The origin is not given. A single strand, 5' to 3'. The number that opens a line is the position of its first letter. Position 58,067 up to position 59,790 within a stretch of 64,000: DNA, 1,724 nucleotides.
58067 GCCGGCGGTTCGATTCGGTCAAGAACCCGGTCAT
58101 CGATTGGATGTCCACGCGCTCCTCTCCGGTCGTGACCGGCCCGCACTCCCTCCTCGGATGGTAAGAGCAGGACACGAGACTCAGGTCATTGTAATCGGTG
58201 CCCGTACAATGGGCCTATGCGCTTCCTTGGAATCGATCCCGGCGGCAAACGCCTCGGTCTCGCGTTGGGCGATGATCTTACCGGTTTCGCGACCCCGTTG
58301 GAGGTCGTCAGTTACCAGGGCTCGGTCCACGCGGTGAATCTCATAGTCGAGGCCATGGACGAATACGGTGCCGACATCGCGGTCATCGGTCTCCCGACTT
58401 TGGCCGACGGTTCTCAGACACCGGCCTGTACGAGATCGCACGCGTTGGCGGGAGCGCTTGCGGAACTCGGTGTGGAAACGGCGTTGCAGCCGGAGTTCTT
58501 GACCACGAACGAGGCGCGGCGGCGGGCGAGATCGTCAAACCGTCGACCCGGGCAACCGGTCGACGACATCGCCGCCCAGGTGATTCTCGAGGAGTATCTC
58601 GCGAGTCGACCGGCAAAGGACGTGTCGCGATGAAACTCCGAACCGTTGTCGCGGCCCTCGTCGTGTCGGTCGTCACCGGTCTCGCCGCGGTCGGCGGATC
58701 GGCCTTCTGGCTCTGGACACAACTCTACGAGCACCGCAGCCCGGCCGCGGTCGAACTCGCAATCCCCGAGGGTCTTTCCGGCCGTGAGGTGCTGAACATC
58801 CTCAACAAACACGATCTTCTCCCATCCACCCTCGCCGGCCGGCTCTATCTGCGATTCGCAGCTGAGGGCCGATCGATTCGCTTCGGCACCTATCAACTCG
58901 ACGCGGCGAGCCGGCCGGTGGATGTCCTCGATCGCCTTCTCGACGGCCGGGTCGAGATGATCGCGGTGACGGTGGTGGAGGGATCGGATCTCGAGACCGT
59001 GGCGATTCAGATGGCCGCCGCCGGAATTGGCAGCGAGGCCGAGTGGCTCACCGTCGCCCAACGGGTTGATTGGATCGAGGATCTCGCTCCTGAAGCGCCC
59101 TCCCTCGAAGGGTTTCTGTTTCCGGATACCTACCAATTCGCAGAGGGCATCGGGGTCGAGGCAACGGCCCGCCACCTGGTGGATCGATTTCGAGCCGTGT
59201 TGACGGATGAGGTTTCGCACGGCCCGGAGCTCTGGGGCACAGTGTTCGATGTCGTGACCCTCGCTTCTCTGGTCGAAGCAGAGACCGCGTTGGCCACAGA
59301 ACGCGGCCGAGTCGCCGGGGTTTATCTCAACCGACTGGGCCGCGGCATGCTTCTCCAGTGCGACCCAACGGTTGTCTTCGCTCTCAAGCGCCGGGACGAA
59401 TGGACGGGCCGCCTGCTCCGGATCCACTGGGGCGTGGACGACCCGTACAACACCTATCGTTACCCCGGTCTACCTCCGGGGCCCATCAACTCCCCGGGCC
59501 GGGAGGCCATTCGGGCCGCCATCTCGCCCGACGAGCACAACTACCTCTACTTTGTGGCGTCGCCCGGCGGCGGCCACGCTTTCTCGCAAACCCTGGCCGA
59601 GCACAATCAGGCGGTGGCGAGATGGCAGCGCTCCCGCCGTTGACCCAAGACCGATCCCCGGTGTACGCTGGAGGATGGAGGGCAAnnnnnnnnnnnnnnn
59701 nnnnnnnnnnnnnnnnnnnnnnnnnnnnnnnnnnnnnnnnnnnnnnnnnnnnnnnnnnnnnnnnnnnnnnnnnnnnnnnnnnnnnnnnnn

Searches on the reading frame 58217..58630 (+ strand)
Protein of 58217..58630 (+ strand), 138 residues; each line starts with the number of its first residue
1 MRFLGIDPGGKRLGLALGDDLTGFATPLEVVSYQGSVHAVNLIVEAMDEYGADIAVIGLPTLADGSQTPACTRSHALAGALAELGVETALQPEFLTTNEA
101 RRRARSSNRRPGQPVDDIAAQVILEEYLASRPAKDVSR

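Call 7: search_protein_families(library=pfam, proteins=[window:58217-58630:+], max_evalue=0.001)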
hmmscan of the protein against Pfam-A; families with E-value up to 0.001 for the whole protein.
window:58217-58630:+ (138 aa): 1 family
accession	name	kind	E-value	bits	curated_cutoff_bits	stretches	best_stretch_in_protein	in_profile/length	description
PF03652.20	RuvX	-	7.3e-26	91.5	29.2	1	1-129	1-133/134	Holliday junction resolvase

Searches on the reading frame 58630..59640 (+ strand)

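Call 7: search_protein_families(library=pfam, proteins=[window:58630-59640:+], max_evalue=0.001)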
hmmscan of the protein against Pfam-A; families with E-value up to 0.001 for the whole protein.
window:58630-59640:+ (337 aa): 1 family
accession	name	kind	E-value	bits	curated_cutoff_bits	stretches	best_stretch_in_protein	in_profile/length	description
PF02618.21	YceG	-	4.9e-75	253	32.4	1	44-331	2-275/275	YceG-like family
